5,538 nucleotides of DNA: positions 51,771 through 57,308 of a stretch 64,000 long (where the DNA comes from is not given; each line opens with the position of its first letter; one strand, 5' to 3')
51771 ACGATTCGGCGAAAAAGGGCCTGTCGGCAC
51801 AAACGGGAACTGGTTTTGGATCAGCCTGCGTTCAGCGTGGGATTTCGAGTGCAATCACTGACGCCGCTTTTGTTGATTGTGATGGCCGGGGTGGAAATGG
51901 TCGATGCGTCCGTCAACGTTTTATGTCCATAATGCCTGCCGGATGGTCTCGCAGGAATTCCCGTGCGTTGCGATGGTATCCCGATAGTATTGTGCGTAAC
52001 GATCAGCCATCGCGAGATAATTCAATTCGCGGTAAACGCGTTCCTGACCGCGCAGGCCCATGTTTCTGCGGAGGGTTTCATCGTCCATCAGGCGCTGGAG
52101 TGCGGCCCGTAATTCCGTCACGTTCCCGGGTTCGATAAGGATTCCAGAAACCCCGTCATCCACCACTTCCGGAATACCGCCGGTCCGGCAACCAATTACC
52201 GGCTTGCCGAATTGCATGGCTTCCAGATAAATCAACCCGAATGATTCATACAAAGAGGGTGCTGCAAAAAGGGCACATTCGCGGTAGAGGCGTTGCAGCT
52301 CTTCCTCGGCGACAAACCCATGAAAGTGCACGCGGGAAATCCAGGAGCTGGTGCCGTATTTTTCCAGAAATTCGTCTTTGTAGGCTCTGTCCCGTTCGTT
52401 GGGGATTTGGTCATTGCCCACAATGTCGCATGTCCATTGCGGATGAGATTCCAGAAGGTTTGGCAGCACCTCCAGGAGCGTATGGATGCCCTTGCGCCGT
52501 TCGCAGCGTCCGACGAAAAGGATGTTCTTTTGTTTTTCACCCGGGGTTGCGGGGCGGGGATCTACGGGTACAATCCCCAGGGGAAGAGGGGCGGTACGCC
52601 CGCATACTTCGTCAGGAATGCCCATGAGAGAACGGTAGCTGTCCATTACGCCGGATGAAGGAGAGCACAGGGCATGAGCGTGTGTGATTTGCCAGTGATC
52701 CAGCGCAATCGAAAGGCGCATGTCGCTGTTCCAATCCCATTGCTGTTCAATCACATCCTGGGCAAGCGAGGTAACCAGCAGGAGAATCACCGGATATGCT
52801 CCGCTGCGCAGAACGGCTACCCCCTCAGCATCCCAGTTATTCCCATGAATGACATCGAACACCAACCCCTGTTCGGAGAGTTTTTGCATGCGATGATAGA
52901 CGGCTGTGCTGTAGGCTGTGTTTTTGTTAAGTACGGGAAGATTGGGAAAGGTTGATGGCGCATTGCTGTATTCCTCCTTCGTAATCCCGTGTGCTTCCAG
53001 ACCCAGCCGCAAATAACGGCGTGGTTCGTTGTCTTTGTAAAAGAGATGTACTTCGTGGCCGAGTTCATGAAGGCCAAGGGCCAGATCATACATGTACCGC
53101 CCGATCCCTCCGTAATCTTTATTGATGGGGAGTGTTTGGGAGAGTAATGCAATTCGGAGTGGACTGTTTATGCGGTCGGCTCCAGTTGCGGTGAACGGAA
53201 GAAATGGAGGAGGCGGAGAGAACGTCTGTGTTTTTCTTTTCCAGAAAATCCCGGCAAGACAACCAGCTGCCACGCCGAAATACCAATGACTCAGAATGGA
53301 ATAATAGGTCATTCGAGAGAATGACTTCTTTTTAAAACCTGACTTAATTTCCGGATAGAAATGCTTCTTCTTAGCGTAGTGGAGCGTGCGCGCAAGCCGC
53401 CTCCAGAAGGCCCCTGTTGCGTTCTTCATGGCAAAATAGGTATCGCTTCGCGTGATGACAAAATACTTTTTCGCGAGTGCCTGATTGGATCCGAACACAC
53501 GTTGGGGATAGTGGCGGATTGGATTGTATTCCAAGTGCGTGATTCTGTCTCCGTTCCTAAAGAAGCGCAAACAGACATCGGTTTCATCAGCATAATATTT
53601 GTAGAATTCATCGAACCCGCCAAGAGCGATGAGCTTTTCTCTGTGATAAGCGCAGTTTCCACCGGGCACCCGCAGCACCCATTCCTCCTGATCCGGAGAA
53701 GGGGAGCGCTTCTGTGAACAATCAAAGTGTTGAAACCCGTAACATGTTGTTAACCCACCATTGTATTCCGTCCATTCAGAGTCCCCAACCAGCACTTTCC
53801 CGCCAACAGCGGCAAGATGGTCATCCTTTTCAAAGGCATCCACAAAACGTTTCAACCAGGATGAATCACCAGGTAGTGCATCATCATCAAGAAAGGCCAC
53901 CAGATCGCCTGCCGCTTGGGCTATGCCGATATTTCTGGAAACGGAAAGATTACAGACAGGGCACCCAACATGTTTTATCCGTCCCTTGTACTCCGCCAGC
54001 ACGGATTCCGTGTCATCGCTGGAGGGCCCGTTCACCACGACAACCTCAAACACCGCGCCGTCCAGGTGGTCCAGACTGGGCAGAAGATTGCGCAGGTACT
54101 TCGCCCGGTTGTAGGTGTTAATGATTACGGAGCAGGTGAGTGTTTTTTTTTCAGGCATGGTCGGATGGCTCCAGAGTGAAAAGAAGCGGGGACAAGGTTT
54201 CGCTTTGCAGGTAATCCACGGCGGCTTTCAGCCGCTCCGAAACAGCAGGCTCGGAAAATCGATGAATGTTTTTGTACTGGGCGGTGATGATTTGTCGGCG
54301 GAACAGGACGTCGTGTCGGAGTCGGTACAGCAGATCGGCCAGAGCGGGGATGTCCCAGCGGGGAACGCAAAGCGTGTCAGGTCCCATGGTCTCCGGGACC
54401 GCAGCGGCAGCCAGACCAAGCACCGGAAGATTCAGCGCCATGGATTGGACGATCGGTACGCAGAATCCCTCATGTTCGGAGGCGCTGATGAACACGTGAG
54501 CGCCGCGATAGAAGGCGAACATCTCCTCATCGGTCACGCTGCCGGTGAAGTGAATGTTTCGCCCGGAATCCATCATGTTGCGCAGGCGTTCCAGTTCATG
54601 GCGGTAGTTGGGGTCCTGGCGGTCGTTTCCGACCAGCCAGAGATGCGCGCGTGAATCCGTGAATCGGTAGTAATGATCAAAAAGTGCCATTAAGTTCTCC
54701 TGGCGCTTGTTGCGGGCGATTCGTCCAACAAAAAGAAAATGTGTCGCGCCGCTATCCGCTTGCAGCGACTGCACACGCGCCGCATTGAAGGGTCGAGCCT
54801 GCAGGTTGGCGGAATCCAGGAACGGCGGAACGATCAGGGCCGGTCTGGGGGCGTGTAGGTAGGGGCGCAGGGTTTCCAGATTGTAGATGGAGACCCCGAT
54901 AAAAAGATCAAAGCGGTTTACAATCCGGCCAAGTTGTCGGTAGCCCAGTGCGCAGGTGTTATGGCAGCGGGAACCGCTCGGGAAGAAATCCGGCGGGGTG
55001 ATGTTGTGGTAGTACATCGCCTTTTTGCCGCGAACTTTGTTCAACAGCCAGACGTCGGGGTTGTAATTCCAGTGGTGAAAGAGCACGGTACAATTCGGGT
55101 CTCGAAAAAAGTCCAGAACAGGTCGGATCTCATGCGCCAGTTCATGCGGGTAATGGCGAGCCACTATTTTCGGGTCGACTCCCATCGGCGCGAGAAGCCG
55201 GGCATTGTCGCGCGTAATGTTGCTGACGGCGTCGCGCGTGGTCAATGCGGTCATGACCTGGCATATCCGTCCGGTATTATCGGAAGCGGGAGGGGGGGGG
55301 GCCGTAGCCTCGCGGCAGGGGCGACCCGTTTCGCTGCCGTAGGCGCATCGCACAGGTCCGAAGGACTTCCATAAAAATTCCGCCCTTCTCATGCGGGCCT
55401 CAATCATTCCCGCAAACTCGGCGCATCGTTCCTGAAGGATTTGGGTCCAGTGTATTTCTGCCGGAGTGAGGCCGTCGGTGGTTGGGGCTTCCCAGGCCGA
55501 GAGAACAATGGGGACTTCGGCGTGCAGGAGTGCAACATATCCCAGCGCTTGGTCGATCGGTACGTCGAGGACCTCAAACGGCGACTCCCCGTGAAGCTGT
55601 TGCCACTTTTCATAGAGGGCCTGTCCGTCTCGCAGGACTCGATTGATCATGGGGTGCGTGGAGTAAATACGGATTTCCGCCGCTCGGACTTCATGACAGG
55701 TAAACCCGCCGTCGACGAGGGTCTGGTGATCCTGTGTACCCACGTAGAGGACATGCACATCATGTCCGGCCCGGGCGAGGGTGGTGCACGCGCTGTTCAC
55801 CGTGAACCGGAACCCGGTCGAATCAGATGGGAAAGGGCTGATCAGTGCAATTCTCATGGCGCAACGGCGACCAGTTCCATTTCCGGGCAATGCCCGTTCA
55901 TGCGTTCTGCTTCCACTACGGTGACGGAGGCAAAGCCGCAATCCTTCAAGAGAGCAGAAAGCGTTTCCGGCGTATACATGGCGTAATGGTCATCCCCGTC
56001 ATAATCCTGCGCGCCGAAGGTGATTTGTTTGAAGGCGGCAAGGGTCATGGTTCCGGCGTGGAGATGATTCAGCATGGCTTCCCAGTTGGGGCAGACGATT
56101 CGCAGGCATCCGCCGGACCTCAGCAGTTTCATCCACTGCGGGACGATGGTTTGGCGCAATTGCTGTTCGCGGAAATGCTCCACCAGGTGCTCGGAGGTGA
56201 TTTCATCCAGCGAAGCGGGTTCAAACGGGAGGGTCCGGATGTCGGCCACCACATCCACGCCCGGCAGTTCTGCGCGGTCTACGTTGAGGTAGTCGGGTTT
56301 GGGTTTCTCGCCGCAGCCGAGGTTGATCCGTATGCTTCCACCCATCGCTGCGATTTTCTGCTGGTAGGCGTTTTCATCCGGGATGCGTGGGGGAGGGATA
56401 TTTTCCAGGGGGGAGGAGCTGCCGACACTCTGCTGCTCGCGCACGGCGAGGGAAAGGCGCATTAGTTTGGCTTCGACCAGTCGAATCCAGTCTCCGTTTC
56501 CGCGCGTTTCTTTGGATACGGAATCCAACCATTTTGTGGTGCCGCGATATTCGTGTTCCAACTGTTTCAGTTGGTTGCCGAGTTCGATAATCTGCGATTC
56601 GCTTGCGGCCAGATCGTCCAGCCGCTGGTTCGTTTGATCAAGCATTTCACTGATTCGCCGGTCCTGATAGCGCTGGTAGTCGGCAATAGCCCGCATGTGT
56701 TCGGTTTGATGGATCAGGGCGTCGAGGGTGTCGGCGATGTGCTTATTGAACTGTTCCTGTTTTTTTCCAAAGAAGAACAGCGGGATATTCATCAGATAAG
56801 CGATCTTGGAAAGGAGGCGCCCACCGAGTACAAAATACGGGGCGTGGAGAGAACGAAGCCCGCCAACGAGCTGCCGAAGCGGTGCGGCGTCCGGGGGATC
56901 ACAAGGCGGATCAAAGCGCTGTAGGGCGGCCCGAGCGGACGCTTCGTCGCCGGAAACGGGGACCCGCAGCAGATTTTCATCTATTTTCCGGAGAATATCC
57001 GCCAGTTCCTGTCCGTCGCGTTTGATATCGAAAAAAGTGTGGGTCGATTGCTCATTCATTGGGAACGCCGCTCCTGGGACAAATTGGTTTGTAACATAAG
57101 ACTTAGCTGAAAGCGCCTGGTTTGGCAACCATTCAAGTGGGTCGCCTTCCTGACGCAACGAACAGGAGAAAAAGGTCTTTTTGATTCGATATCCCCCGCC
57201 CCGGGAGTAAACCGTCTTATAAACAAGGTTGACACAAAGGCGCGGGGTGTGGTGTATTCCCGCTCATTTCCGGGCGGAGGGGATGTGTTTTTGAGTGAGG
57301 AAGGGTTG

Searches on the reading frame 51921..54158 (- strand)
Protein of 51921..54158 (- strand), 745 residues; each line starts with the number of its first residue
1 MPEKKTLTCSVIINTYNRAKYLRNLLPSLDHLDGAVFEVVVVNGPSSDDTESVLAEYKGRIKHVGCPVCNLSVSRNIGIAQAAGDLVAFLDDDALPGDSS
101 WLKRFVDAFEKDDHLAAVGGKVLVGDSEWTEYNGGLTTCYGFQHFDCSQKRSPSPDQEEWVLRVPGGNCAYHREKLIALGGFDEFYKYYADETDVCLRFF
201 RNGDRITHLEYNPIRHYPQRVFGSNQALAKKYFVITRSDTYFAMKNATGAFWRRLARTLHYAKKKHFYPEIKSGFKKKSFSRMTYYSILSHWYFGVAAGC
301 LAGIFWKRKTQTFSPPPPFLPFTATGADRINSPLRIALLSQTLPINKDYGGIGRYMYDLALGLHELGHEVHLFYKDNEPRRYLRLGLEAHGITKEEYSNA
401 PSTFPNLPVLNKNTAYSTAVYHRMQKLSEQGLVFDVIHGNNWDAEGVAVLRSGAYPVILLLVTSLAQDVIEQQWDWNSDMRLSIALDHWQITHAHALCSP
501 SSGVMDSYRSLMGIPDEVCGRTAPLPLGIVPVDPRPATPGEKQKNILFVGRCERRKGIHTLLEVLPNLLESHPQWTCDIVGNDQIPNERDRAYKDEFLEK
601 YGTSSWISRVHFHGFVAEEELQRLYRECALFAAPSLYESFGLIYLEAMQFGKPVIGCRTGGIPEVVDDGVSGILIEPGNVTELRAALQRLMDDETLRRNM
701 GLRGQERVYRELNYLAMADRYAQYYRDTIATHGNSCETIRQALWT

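Call 26: search_protein_families(library=pfam, proteins=[window:51921-54158:-], max_evalue=0.001)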
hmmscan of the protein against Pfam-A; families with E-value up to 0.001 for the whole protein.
window:51921-54158:- (745 aa): 9 families
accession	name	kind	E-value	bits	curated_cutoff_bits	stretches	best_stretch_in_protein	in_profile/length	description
PF00534.26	Glycos_transf_1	-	5.7e-39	133.8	26.4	1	540-706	12-171/172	Glycosyl transferases group 1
PF13692.12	Glyco_trans_1_4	-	4.9e-34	118.1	27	1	544-693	2-142/142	Glycosyl transferases group 1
PF00535.33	Glycos_transf_2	-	1.6e-22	80.7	23.3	1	10-135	1-129/168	Glycosyl transferase family 2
PF13439.12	Glyco_transf_4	-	9.6e-12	45.7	28.5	1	349-516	1-156/170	Glycosyltransferase Family 4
PF13641.12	Glyco_tranf_2_3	-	2.9e-11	44.3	27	1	9-220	3-215/230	Glycosyltransferase like family 2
PF13579.12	Glyco_trans_4_4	-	3.8e-11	44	29.7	1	350-517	1-150/158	Glycosyl transferase 4-like domain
PF20706.3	GT4-conflict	-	8.3e-10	38.6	26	1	533-674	187-328/385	Family 4 Glycosyltransferase in conflict systems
PF13524.12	Glyco_trans_1_2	-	5e-09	36.7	25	1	570-720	10-141/144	Glycosyl transferase-like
PF10111.15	Glyco_tranf_2_2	-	5.7e-06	26.5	27.3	1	35-95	28-93/276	Glycosyltransferase like family 2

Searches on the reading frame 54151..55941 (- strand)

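Call 71: search_protein_families(library=pfam, proteins=[window:54151-55941:-], max_evalue=0.0001)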
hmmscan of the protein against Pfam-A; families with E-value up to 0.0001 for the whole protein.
window:54151-55941:- (596 aa): 3 families
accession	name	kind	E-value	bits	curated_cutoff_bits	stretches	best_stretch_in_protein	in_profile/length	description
PF13692.12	Glyco_trans_1_4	-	2.2e-20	73.8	27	1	401-543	3-141/142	Glycosyl transferases group 1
PF00534.26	Glycos_transf_1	-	9.4e-19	68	26.4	1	392-557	8-171/172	Glycosyl transferases group 1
PF13439.12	Glyco_transf_4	-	3.2e-05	24.5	28.5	0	51-147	11-101/170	Glycosyltransferase Family 4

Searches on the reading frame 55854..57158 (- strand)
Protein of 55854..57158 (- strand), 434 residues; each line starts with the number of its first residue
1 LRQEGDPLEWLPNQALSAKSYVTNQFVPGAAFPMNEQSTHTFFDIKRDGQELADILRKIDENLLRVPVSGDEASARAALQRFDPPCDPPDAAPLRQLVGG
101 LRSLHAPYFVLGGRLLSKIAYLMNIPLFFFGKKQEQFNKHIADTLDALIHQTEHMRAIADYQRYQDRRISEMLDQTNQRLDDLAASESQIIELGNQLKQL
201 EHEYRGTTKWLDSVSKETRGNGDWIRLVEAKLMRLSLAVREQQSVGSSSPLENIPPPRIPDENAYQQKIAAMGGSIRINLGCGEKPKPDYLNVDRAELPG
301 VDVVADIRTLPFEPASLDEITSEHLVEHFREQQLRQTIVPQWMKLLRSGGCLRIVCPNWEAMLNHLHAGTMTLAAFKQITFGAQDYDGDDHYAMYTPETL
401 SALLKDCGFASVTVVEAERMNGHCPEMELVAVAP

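Call 71: search_protein_families(library=pfam, proteins=[window:55854-57158:-], max_evalue=0.0001)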
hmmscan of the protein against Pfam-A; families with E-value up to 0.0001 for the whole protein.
window:55854-57158:- (434 aa): 1 family
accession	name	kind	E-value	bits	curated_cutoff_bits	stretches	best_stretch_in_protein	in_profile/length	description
PF08241.18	Methyltransf_11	-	7.1e-05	23.8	21.2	0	291-352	31-93/95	Methyltransferase domain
